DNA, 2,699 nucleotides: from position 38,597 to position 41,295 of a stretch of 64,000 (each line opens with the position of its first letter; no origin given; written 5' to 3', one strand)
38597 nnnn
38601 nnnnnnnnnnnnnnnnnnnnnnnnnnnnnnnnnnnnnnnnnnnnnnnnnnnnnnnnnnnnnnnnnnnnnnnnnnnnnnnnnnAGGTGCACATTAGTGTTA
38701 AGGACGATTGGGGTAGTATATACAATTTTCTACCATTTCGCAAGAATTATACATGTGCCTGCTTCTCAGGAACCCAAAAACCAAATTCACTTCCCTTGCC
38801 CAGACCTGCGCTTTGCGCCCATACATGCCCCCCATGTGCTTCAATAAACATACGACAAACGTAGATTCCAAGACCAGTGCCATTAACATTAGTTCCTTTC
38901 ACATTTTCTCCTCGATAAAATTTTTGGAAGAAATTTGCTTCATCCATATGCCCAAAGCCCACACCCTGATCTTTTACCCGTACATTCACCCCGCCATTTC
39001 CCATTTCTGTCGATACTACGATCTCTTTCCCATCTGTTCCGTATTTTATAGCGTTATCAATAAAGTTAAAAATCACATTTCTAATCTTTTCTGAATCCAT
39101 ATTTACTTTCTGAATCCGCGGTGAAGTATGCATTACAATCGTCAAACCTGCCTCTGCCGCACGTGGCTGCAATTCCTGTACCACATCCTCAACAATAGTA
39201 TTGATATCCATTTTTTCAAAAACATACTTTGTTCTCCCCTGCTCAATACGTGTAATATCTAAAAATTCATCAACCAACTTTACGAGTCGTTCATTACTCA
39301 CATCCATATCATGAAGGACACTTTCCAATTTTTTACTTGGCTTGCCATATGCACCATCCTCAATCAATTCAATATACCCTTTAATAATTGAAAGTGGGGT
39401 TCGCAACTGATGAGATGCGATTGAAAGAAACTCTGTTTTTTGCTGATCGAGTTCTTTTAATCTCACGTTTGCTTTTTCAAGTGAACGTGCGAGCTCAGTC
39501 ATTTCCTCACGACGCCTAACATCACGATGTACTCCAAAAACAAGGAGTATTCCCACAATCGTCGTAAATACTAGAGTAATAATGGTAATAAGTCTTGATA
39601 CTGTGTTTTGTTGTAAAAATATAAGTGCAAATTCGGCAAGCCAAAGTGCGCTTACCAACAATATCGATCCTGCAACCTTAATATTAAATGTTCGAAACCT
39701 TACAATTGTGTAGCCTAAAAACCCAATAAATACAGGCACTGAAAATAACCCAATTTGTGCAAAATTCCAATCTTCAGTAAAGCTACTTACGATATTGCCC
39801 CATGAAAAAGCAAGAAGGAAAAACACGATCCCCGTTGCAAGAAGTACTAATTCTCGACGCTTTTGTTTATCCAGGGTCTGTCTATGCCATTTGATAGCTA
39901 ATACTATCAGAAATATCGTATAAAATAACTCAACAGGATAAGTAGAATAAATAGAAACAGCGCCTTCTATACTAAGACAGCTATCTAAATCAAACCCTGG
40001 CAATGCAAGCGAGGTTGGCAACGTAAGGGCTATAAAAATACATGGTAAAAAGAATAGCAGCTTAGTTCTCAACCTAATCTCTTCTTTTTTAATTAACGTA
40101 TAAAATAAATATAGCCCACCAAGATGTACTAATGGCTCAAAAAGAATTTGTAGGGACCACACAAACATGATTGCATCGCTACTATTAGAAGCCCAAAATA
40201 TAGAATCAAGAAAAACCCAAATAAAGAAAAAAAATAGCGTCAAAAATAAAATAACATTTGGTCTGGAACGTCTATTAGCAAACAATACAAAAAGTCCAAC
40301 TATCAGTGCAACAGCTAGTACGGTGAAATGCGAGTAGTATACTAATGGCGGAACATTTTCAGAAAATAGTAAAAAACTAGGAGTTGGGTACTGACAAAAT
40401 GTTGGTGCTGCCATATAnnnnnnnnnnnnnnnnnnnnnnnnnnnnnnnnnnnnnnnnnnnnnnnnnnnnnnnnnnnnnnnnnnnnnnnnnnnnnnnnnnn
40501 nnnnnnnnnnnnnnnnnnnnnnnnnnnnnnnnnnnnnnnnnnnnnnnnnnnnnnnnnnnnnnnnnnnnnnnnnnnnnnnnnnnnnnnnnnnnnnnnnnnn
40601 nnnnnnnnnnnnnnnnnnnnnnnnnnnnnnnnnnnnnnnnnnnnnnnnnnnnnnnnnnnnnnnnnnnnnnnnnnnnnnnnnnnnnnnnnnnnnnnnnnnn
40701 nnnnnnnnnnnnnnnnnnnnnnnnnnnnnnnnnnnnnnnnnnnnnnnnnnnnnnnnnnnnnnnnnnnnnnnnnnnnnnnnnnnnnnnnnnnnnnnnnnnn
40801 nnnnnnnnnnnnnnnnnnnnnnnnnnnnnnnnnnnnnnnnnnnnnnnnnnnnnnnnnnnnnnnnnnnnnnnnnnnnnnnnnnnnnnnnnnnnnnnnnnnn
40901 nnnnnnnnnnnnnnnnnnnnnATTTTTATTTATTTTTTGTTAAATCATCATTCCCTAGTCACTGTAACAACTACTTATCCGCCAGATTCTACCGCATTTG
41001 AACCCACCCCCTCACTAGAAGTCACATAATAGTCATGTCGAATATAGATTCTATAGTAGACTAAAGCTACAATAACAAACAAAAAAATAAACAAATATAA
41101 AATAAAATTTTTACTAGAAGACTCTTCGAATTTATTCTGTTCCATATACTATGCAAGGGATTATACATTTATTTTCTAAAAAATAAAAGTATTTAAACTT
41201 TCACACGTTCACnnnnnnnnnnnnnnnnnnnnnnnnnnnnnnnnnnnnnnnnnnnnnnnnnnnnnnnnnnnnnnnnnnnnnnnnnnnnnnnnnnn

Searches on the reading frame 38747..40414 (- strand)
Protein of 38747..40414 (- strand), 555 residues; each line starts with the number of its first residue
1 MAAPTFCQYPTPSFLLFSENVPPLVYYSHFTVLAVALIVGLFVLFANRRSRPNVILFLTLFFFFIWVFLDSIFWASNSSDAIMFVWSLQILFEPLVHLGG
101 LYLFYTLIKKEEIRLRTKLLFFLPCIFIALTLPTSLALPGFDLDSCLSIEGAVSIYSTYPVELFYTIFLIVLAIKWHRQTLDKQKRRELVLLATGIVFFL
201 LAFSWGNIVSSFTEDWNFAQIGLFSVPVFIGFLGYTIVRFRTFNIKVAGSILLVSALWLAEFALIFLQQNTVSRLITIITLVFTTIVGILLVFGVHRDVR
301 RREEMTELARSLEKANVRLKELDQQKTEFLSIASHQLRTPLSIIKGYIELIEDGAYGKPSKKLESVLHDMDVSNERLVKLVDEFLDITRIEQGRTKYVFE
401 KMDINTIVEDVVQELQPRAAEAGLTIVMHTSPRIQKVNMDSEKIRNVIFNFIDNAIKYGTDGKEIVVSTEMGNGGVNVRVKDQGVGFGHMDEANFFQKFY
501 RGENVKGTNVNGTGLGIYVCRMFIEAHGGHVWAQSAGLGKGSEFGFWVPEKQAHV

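Call 16: search_protein_families(library=pfam, proteins=[window:38747-40414:-], max_evalue=0.01)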
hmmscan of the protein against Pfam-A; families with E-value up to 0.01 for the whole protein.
window:38747-40414:- (555 aa): 4 families
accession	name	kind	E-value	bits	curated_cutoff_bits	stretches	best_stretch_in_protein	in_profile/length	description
PF02518.31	HATPase_c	-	1e-21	77.9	26.4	1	440-551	2-110/111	Histidine kinase-, DNA gyrase B-, and HSP90-like ATPase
PF00512.31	HisKA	-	7.7e-17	61.5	26.9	1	325-393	1-66/66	His Kinase A (phospho-acceptor) domain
PF20154.4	LNT_N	-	0.0084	16.7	27.1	0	152-260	3-110/159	Apolipoprotein N-acyltransferase N-terminal domain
PF13581.12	HATPase_c_2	-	0.0085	16.5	27.4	0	454-525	42-110/127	Histidine kinase-like ATPase domain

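Call 98: search_protein_families(library=padloc, proteins=[window:38747-40414:-], max_evalue=0.001)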
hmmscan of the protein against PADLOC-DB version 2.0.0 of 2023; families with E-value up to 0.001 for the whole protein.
window:38747-40414:- (555 aa): 3 families
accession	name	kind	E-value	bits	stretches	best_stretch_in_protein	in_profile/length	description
PDLC04647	PDC-M43B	-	2e-10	38.2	1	389-530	175-314/347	-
PDLC04649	PDC-M43B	-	6.7e-06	23.3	1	422-523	206-308/345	-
PDLC04650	PDC-M43B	-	1.8e-05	22.1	1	432-526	215-311/344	-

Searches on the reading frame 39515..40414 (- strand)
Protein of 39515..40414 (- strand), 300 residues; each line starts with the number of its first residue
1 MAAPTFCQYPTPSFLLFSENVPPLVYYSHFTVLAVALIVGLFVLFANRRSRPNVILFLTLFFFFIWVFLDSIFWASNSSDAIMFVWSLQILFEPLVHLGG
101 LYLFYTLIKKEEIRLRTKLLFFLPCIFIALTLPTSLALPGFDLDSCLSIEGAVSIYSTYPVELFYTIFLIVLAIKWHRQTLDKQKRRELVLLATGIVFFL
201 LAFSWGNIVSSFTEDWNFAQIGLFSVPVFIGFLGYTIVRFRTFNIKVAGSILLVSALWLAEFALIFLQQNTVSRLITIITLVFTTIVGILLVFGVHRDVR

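Call 60: find_related_loci(query=A4, collection=metagenome_contigs, flank=4000)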
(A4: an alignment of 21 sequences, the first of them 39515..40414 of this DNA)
Query A4 (300 aa) in metagenome_contigs; peptide patterns used: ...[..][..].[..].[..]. (x = any residue, [..] = any of these).
374 stretches matched a pattern; 286 encode a relative of the query (tblastn E <= 1e-3); the best 80 are kept; 80 distinct loci.
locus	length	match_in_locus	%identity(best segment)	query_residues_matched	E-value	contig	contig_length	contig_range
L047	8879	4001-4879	50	7-300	8e-90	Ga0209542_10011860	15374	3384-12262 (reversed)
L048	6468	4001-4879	50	7-300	8e-90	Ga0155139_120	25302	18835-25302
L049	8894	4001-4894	46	1-299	2e-85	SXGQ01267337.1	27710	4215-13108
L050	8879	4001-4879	47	7-300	7e-85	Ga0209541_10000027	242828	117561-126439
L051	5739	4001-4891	46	3-299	9e-84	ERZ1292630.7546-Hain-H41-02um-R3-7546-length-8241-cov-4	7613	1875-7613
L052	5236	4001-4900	46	1-300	2e-80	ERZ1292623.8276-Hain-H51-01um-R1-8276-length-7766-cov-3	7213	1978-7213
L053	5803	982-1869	47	4-300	3e-79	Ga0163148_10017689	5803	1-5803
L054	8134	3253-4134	47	7-300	3e-79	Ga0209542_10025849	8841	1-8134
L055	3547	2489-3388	41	1-300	2e-78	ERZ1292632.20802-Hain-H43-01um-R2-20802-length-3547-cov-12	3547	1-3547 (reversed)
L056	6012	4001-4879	47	8-300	8e-78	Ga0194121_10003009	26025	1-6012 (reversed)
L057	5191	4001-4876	45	7-299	3e-77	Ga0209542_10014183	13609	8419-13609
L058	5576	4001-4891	46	1-300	5e-77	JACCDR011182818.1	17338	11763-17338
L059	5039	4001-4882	45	4-300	4e-77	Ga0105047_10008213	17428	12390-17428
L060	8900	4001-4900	44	1-300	9e-77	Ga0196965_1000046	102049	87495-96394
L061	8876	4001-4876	45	7-299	7e-77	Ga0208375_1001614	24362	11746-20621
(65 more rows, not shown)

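Call 97: search_protein_families(library=pfam, alignment_id=A4, max_evalue=0.01)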
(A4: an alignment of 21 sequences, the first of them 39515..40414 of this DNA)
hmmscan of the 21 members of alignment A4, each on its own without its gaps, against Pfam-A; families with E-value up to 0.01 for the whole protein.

A. member 1, window:39515-40414:- (300 aa): 2 families
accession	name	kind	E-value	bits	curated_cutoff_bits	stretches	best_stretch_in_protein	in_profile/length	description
PF20154.4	LNT_N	-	0.0024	18.5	27.1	0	152-260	3-110/159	Apolipoprotein N-acyltransferase N-terminal domain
PF16927.11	HisKA_7TM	-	0.0024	18.2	28.6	1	33-245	3-222/224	N-terminal 7TM region of histidine kinase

B. families by the number of members that match (of 21 scanned): 2 families
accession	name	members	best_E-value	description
PF16927.11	HisKA_7TM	9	5.3e-08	N-terminal 7TM region of histidine kinase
PF20154.4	LNT_N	1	0.0024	Apolipoprotein N-acyltransferase N-terminal domain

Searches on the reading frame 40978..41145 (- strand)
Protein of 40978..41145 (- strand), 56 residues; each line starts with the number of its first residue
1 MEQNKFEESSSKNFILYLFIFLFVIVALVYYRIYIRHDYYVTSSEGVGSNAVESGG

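Call 16: search_protein_families(library=pfam, proteins=[window:40978-41145:-], max_evalue=0.01)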
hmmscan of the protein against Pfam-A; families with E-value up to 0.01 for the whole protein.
seq(56 aa): 0 families
